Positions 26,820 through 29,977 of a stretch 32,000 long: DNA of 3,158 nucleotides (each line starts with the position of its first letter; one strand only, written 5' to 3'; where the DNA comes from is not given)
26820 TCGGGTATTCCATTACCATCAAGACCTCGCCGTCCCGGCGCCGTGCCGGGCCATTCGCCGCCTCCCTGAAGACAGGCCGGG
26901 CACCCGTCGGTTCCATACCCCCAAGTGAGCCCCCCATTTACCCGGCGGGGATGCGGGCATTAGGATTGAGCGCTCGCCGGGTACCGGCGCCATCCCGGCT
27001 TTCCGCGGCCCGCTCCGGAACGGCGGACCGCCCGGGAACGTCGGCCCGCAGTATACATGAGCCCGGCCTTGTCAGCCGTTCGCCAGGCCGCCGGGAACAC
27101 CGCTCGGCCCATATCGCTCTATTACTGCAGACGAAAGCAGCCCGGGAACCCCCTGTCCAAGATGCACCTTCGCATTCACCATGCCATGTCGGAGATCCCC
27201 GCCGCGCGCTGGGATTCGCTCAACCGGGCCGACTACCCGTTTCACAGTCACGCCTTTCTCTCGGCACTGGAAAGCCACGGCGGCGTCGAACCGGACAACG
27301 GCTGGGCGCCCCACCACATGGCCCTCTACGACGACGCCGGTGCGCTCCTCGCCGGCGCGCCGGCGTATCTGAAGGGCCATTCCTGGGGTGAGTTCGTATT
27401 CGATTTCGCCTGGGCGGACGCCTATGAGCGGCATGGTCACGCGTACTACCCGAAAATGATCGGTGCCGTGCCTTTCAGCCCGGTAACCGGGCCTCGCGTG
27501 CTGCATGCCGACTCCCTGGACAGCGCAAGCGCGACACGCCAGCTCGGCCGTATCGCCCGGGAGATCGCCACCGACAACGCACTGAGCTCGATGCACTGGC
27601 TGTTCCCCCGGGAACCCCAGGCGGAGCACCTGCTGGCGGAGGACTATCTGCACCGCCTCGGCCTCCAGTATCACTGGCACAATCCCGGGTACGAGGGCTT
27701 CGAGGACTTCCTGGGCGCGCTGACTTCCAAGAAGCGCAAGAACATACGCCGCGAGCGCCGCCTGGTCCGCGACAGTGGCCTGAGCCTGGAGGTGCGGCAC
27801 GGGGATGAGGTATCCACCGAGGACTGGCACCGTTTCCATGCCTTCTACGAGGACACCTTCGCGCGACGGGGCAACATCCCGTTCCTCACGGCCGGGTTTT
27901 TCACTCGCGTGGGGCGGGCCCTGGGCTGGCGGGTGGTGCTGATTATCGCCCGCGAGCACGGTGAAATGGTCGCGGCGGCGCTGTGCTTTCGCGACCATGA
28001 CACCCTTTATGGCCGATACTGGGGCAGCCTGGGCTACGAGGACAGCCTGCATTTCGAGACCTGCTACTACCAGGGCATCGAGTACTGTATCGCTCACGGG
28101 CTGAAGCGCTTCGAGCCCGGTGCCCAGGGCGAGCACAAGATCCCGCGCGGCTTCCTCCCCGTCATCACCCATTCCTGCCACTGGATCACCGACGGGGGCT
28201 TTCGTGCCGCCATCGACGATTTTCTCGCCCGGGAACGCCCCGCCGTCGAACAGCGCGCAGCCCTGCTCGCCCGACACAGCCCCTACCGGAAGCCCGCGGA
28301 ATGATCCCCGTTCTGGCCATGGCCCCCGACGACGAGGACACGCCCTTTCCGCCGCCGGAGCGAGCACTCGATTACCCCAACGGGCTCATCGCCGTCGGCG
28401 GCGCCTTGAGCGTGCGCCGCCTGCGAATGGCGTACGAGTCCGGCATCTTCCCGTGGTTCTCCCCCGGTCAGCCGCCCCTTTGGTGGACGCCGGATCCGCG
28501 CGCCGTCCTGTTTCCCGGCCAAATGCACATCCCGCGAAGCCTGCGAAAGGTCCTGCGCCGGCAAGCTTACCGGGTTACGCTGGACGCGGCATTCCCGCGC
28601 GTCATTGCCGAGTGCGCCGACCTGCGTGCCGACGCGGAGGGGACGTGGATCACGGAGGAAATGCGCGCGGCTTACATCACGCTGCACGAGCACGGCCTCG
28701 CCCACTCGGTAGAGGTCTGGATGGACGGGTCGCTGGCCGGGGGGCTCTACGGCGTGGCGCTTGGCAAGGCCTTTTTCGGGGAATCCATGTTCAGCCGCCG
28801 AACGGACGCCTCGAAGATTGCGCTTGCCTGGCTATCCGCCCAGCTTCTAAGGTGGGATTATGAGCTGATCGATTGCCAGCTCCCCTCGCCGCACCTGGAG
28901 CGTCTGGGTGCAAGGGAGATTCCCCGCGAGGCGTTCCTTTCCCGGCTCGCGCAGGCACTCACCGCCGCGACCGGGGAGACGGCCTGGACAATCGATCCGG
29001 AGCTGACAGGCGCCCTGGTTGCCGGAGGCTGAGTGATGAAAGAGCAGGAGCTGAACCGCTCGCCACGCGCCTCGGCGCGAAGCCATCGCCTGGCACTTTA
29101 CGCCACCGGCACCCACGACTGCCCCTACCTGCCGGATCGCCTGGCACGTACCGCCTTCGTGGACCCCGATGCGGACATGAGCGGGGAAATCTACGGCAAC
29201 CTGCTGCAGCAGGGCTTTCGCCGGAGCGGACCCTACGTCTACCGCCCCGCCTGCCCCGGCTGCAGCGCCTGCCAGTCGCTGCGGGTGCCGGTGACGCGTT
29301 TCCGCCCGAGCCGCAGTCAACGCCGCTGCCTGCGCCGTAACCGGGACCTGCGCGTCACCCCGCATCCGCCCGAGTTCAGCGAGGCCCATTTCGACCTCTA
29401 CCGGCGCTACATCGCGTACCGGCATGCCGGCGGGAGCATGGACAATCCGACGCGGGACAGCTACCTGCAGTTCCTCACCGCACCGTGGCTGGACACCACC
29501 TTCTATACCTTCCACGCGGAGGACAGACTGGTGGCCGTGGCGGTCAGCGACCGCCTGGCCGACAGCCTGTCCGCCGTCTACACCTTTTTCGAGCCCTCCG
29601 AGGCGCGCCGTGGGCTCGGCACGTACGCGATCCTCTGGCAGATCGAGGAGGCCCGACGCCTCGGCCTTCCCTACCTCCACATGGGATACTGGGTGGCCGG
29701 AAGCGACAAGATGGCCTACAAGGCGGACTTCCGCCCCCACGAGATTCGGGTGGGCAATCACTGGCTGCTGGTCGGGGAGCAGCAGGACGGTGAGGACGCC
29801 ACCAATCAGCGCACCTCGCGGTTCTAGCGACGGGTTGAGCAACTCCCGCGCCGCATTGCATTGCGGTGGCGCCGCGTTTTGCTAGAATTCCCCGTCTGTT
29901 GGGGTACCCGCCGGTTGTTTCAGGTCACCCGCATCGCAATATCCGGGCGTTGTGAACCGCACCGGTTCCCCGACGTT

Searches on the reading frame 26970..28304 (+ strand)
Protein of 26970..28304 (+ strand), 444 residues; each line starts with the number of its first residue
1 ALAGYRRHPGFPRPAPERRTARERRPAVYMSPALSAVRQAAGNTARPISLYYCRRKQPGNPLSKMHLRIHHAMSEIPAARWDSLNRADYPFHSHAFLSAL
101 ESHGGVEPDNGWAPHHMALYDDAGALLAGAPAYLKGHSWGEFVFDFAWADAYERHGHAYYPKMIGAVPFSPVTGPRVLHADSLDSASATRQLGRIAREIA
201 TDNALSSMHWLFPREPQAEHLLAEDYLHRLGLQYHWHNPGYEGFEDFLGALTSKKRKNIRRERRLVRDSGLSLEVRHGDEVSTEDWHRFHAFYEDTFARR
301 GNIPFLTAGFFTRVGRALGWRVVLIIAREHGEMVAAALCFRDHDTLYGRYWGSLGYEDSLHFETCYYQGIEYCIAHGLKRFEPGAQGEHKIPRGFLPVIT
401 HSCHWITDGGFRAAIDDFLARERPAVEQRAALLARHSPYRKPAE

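Call 14: search_protein_families(library=pfam, proteins=[window:26970-28304:+])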
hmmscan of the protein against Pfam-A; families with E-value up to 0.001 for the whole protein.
window:26970-28304:+ (444 aa): 2 families
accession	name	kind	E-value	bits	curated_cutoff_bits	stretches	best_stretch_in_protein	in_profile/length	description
PF04339.18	FemAB_like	-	2.6e-144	481.4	27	1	73-441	2-369/369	Peptidogalycan biosysnthesis/recognition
PF13480.13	Acetyltransf_6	-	4.6e-11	43.5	22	1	253-386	1-137/143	Acetyltransferase (GNAT) domain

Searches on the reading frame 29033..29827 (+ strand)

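Call 14: search_protein_families(library=pfam, proteins=[window:29033-29827:+])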
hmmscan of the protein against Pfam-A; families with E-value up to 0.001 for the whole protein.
window:29033-29827:+ (264 aa): 3 families
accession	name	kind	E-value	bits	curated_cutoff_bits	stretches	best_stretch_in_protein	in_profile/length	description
PF04377.21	ATE_C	-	8.7e-41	139.8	25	1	119-238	2-120/122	Arginine-tRNA-protein transferase, C terminus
PF04376.19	ATE_N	-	1.5e-25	89.6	27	1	28-98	1-72/72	Arginine-tRNA-protein transferase, N terminus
PF13480.13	Acetyltransf_6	-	1.2e-05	25.9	22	1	94-223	8-137/143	Acetyltransferase (GNAT) domain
